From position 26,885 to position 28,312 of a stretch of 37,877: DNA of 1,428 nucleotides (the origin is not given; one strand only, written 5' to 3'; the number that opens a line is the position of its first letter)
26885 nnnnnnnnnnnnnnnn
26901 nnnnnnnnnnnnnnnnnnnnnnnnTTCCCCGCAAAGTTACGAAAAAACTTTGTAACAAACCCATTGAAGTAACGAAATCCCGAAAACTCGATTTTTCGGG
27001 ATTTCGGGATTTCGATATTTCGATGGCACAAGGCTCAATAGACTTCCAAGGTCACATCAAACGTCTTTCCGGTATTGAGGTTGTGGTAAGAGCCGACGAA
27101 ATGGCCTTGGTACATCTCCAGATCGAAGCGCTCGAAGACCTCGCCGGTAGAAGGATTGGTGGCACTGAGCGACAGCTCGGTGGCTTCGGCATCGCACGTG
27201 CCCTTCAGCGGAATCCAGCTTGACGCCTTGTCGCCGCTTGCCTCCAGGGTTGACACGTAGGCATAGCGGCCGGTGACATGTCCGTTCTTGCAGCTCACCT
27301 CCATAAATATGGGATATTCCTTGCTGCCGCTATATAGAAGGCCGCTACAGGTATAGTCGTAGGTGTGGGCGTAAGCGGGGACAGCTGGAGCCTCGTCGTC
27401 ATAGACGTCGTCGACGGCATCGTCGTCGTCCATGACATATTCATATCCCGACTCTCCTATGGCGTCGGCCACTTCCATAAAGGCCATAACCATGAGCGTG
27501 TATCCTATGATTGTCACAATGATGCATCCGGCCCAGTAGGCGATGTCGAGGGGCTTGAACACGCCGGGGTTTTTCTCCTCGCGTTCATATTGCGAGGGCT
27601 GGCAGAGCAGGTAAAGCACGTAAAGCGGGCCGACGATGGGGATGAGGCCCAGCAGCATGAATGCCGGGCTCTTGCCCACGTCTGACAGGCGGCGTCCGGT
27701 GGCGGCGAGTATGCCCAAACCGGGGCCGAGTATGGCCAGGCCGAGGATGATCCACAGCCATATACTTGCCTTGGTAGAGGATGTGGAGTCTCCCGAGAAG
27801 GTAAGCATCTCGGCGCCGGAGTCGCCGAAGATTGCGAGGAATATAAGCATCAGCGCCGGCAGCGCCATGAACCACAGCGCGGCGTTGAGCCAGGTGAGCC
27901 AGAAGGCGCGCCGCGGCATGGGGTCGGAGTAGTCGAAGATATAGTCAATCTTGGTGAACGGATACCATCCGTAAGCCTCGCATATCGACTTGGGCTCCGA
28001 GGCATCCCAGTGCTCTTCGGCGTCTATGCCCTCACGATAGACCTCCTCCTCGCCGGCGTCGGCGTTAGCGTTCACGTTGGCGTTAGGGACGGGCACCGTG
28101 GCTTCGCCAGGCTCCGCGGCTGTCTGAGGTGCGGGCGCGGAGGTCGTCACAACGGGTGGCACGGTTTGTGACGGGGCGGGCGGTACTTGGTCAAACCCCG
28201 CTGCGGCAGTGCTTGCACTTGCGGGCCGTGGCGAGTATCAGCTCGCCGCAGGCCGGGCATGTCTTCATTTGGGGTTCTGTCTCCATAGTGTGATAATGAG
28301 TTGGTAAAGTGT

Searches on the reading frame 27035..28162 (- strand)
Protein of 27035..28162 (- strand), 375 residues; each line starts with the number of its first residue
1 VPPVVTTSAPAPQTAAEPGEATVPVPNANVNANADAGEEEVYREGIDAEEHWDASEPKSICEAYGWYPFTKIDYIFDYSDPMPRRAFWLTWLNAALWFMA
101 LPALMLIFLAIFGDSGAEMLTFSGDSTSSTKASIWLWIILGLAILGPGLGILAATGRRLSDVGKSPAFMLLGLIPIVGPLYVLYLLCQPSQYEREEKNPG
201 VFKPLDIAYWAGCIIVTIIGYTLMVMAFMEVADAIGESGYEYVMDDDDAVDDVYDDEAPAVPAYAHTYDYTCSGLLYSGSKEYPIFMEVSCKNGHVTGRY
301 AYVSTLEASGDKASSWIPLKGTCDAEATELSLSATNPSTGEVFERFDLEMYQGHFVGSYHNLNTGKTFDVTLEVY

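Call 3: search_protein_families(library=pfam, proteins=[window:27035-28162:-], max_evalue=0.1)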
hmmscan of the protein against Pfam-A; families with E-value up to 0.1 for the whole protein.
window:27035-28162:- (375 aa): 3 families
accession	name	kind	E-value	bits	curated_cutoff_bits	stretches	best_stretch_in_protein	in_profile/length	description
PF05656.20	DUF805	-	4.6e-13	50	25.7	1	76-193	2-105/111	Protein of unknown function (DUF805)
PF09990.14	DUF2231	-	0.0055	17.2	26.4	1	90-158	33-97/139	Predicted membrane protein (DUF2231)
PF04246.17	RseC_MucC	-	0.071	13.5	24.4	0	92-163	64-122/130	Positive regulator of sigma(E), RseC/MucC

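Call 4: search_protein_families(library=ncbifam, proteins=[window:27035-28162:-], max_evalue=0.1)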
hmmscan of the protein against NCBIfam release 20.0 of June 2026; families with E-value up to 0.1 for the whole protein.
window:27035-28162:- (375 aa): 0 families

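Call 65: search_protein_families(library=pfam, proteins=[L012:6734-8176:+, L011:754-2016:+, L078:14881-18021:+, L012:3839-6493:+, L060:8180-11272:+, L069:7338-9527:+, L053:7367-9367:+, L042:21845-25660:-, L064:661-3105:-, L013:5847-6524:+], max_evalue=0.05)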
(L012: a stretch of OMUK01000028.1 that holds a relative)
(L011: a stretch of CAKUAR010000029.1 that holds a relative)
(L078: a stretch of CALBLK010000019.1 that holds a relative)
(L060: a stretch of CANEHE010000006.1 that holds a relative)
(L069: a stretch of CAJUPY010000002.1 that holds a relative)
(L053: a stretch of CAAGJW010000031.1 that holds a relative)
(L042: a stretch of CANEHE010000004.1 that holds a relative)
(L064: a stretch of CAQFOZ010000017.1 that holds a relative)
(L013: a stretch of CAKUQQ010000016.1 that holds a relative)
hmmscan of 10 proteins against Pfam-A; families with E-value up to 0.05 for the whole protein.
L012:6734-8176:+ (481 aa): 1 family
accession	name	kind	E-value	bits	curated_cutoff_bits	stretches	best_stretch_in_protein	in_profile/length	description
PF09430.16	EMC7_beta-sandw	-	0.0057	17.3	26.6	1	345-425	13-95/122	ER membrane protein complex subunit 7, beta-sandwich domain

L011:754-2016:+ (421 aa): 1 family
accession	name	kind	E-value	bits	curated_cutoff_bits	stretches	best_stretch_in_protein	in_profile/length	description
PF16819.11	DUF5074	-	4.9e-75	253.2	27.2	1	26-364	1-353/353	Domain of unknown function (DUF5074)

L078:14881-18021:+ (1047 aa): 1 family
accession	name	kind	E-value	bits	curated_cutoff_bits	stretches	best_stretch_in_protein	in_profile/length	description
PF00331.26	Glyco_hydro_10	-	1.6e-96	323.7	22.1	1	660-981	3-308/311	Glycosyl hydrolase family 10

L012:3839-6493:+ (885 aa): 1 family
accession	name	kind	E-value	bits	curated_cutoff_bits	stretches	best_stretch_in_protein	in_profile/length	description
PF18998.6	Flg_new_2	-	7.4e-08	32.7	23.6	2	149-214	9-72/73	Divergent InlB B-repeat domain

L060:8180-11272:+ (1031 aa): 1 family
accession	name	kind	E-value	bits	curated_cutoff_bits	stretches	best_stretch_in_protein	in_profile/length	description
PF07581.17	Glug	-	0.014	16.2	20.5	1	632-660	1-28/28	The GLUG motif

L069:7338-9527:+ (730 aa): 2 families
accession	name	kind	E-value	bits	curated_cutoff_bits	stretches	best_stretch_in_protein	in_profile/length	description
PF05547.17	Peptidase_M6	-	1.4e-14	54.5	22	1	137-357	14-269/294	Immune inhibitor A peptidase M6, catalytic domain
PF00411.24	Ribosomal_S11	-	0.029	15.2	25.1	0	544-604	16-78/110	Ribosomal protein S11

L053:7367-9367:+ (667 aa): 4 families
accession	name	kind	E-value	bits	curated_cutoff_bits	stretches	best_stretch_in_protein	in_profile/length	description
PF12799.13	LRR_4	-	2.7e-15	56.5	27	3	385-422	2-42/44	Leucine Rich repeats (2 copies)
PF23952.1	LRR_EndoS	-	2.7e-11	44.2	27.9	2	62-156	26-113/116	Endo-beta-N-acetylglucosaminidase EndoS LRR domain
PF23622.1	LRR_At1g61320_AtMIF1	-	2.5e-07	30.9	26.9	0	394-429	140-175/384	At1g61320/AtMIF1, LRR domain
PF13855.12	LRR_8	-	0.00086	19.5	27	2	385-438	2-61/61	Leucine rich repeat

L042:21845-25660:- (1272 aa): 3 families
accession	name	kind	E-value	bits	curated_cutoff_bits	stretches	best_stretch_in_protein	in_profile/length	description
PF12799.13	LRR_4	-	1.7e-14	54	27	3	600-633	1-36/44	Leucine Rich repeats (2 copies)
PF13855.12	LRR_8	-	8.4e-10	38.7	27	2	727-781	1-61/61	Leucine rich repeat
PF23952.1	LRR_EndoS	-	3.2e-05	24.5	27.9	1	591-653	47-116/116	Endo-beta-N-acetylglucosaminidase EndoS LRR domain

L064:661-3105:- (815 aa): 4 families
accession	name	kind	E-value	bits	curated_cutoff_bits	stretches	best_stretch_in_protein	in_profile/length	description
PF01640.23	Peptidase_C10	-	2.7e-61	207.7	26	1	151-342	1-194/194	Peptidase C10 family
PF13734.11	Inhibitor_I69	-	3.1e-15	56.8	25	1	20-118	1-98/98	Spi protease inhibitor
PF16116.10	DUF4832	-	0.00098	19.4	29.2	0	526-614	106-194/216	Domain of unknown function (DUF4832)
PF07705.17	CARDB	-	0.0034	18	22.7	1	526-602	3-72/101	CARDB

L013:5847-6524:+ (226 aa): 0 families
